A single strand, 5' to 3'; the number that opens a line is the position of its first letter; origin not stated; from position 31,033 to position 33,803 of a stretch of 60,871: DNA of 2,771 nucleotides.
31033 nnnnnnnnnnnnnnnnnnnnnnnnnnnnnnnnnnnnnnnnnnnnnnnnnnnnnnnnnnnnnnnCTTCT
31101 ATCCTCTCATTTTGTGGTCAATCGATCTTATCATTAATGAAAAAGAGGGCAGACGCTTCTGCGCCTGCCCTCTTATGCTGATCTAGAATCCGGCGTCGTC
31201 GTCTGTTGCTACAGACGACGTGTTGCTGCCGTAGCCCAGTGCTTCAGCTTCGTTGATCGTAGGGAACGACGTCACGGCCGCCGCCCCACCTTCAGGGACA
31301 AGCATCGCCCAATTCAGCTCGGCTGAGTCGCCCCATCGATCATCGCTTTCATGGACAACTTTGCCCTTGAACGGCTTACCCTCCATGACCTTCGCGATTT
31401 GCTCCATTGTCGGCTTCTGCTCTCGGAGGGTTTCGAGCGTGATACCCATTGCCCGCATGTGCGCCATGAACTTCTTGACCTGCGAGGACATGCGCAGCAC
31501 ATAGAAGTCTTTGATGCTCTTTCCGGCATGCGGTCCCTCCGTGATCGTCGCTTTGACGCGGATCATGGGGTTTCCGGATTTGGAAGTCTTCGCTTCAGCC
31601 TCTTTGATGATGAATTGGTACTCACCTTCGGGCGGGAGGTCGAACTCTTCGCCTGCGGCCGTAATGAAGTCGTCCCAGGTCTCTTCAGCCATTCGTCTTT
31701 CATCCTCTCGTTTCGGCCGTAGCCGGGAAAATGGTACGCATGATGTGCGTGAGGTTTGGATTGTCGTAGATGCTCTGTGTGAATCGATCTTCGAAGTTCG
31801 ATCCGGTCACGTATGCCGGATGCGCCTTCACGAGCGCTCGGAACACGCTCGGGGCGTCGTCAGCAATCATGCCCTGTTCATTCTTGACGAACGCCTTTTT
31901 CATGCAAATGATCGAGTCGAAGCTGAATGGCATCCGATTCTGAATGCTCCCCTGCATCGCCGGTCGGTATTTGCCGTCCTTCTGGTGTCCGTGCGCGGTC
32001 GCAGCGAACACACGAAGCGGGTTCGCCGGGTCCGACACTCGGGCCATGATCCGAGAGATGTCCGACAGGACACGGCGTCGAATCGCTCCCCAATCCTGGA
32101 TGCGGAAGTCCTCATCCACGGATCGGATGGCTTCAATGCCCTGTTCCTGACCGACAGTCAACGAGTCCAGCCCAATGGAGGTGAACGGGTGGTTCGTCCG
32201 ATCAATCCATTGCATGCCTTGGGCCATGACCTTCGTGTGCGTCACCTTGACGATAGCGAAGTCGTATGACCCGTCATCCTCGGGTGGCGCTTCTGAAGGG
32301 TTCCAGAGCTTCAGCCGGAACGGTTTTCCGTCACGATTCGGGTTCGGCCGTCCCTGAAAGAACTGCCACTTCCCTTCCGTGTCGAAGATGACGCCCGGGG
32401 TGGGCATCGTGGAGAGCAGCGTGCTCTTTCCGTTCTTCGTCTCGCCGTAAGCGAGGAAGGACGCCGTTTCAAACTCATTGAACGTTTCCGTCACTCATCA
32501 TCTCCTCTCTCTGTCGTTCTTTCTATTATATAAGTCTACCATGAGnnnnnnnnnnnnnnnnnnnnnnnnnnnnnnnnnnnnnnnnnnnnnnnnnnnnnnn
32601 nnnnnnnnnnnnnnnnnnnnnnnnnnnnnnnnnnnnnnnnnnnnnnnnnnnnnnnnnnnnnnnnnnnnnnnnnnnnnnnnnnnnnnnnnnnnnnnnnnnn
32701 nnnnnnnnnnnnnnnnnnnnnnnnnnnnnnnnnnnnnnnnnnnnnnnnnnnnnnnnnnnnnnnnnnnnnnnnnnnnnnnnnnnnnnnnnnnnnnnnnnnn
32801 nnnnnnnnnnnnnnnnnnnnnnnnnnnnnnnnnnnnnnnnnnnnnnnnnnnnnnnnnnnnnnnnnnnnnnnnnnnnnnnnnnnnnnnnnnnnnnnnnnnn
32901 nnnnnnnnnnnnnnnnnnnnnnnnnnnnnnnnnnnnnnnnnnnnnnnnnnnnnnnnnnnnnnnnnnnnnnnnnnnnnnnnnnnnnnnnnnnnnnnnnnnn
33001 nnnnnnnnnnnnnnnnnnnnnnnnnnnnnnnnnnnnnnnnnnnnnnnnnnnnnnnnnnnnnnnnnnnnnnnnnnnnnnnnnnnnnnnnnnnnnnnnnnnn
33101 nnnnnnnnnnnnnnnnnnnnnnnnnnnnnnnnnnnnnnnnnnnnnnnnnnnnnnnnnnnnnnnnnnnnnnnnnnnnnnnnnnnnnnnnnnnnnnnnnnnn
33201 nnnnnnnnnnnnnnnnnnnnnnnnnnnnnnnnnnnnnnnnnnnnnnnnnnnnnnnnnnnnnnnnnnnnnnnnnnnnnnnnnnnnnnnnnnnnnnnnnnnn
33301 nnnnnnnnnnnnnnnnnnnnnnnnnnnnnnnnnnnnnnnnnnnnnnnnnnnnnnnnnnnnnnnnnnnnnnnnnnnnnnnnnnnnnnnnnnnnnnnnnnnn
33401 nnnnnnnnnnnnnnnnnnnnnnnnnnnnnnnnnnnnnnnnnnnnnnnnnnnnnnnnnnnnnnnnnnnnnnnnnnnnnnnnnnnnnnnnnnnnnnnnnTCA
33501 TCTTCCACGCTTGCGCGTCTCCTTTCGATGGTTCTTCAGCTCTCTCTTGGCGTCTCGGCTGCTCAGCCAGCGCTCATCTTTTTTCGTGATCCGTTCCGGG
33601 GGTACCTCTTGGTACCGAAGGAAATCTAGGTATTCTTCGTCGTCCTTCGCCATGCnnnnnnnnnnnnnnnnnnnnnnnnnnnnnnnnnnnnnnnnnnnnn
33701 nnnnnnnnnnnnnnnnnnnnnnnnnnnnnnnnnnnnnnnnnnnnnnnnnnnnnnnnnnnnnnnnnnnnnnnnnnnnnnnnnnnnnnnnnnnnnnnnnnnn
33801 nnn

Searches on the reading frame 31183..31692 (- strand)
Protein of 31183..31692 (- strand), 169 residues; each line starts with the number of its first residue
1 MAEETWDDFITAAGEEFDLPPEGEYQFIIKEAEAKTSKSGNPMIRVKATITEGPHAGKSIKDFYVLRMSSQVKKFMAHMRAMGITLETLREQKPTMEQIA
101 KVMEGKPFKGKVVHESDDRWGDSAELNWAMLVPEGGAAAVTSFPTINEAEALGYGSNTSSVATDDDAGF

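Call 11: search_protein_families(library=pfam, proteins=[window:31183-31692:-], max_evalue=0.001)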
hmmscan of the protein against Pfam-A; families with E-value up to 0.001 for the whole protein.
window:31183-31692:- (169 aa): 1 family
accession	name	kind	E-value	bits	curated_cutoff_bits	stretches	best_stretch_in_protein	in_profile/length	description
PF05037.18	DUF669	-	7.9e-13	49.2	21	1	8-121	2-119/138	Protein of unknown function (DUF669)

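Call 71: find_encoding_contigs(protein=window:31183-31692:-, flank=10000, max_places=10)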
Protein window:31183-31692:- (169 aa): 2 contigs read that carry it; 1 place shown.
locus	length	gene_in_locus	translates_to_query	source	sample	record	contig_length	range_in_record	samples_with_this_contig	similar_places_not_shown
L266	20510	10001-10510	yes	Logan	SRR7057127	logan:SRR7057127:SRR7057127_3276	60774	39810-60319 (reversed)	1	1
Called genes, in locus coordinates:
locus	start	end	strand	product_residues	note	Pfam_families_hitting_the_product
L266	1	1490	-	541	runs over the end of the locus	PF19263:DUF5906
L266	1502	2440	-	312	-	PF09250:Prim-Pol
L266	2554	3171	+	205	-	-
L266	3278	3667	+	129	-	-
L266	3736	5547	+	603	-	PF01612:DNA_pol_A_exo1, PF00476:DNA_pol_A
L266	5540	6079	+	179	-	-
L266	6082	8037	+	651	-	PF00176:SNF2-rel_dom, PF04851:ResIII (weak), PF00271:Helicase_C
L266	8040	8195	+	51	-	-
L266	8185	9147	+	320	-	PF12705:PDDEXK_1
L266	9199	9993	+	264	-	PF13479:AAA_24 (weak)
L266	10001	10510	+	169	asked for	PF05037:DUF669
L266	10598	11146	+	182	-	-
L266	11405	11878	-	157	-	-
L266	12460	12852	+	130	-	-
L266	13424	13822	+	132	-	-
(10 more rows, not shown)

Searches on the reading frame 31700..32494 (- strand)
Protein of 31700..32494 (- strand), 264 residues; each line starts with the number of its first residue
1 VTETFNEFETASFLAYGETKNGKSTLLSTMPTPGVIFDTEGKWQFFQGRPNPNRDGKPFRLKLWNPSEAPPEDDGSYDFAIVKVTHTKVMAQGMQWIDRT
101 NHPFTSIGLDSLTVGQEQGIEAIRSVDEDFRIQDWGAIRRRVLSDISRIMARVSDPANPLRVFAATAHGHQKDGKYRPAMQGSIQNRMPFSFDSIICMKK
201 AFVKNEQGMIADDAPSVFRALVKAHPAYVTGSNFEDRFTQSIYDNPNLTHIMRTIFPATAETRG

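Call 11: search_protein_families(library=pfam, proteins=[window:31700-32494:-], max_evalue=0.001)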
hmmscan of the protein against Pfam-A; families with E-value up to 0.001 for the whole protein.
window:31700-32494:- (264 aa): 1 family
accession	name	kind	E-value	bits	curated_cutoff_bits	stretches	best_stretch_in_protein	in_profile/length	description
PF13479.12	AAA_24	-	0.0001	22.7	27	1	12-200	4-170/195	AAA domain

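Call 21: find_related_loci(query=window:31700-32494:-, collection=viral_contigs, flank=10000)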
Query window:31700-32494:- (264 aa) in viral_contigs; peptide patterns used: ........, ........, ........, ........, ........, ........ (x = any residue, [..] = any of these).
8 stretches matched a pattern; 3 encode a relative of the query (tblastn E <= 1e-3); 3 distinct loci.
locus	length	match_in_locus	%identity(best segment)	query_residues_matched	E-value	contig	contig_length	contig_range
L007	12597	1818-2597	87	1-260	2e-160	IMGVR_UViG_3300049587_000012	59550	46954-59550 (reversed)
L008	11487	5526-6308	79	3-264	1e-145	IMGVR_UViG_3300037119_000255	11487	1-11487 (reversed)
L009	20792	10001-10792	87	1-264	3e-162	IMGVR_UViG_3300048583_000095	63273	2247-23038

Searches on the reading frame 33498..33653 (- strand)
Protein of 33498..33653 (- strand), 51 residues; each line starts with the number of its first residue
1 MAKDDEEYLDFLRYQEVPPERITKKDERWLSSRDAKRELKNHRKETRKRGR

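Call 70: find_encoding_contigs(protein=window:33498-33653:-, flank=10000, max_places=10)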
Protein window:33498-33653:- (51 aa): 2 contigs read that carry it; 1 place shown.
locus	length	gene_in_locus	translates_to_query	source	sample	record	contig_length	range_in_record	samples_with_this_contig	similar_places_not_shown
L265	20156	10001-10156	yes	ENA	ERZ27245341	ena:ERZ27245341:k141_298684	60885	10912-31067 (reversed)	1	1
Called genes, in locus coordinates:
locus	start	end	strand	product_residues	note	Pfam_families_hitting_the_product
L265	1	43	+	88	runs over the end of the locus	-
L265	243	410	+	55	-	-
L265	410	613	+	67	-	-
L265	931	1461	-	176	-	-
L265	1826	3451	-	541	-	PF19263:DUF5906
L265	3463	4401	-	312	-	PF09250:Prim-Pol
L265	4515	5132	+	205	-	-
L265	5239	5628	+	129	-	-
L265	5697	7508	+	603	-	PF01612:DNA_pol_A_exo1, PF00476:DNA_pol_A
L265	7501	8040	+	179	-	-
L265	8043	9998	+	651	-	PF00176:SNF2-rel_dom, PF04851:ResIII (weak), PF00271:Helicase_C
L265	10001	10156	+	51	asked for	-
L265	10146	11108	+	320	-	PF12705:PDDEXK_1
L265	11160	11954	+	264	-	PF13479:AAA_24 (weak)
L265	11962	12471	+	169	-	PF05037:DUF669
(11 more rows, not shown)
